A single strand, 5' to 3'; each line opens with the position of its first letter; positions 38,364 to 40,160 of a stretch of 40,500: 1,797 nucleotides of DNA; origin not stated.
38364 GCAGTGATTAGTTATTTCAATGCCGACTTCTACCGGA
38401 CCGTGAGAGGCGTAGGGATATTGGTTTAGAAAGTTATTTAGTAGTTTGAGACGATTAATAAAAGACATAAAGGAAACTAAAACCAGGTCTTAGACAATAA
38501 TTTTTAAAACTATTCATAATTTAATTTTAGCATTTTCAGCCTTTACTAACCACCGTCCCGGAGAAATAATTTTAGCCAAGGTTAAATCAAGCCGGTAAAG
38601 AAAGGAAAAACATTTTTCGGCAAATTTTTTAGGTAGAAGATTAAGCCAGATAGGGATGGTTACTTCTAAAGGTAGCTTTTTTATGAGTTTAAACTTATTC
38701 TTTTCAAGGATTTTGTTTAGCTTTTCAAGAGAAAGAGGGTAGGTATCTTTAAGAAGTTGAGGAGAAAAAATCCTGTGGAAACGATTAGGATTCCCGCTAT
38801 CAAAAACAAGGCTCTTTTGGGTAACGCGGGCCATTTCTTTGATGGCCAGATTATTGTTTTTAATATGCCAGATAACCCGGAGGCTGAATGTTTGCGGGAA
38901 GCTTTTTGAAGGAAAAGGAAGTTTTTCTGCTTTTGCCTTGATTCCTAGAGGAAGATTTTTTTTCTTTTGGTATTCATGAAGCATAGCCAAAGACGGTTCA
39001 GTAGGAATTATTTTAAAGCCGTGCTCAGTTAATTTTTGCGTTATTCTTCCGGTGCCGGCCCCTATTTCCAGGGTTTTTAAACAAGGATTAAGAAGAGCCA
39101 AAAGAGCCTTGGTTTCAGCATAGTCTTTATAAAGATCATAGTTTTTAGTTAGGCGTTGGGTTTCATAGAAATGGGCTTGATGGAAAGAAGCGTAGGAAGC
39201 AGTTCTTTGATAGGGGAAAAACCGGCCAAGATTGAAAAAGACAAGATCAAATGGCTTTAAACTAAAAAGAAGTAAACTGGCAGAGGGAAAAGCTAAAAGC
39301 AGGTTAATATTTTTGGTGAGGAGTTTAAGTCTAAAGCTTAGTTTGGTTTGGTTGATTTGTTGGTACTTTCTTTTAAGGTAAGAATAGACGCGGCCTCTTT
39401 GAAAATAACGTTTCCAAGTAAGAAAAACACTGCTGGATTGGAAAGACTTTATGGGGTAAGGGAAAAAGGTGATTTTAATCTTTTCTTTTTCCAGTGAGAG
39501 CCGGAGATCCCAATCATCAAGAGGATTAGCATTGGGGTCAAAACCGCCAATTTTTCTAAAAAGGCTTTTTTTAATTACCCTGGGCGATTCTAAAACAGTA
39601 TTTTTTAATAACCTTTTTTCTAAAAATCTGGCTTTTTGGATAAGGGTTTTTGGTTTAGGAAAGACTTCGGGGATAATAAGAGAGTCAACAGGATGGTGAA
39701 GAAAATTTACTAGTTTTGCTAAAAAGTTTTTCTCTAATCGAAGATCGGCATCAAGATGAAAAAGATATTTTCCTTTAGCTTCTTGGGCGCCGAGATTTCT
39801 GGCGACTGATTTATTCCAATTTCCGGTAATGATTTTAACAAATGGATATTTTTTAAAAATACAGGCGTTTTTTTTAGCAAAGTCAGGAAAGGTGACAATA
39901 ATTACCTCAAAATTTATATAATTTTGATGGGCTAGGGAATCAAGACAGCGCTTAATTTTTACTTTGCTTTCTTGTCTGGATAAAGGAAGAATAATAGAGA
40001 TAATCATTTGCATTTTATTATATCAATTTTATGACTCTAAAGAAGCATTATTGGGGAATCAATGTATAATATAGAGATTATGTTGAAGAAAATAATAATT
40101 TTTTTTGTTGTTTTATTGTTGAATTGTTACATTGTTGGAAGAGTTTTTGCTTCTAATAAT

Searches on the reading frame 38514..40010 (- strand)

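Call 38: search_protein_families(library=pfam, proteins=[window:38514-40010:-], max_evalue=0.001)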
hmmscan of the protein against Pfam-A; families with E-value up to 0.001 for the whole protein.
window:38514-40010:- (498 aa): 7 families
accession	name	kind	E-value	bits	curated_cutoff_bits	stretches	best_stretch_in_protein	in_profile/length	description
PF00535.33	Glycos_transf_2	-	1.1e-15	58.5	23.3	1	13-117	9-116/168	Glycosyl transferase family 2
PF08241.18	Methyltransf_11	-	6e-13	49.7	21.2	1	314-399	1-89/95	Methyltransferase domain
PF13649.12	Methyltransf_25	-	6.4e-09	36.8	27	1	314-398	2-94/97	Methyltransferase domain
PF13632.12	Glyco_trans_2_3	-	9.7e-07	29.2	27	1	83-258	2-187/198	Glycosyl transferase family group 2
PF10111.15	Glyco_tranf_2_2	-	3.3e-06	27.2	27.3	1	5-188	1-214/276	Glycosyltransferase like family 2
PF13641.12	Glyco_tranf_2_3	-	7.3e-05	23.3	27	0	12-187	10-208/230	Glycosyltransferase like family 2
PF08242.18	Methyltransf_12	-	0.00044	21.4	30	0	314-395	1-90/98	Methyltransferase domain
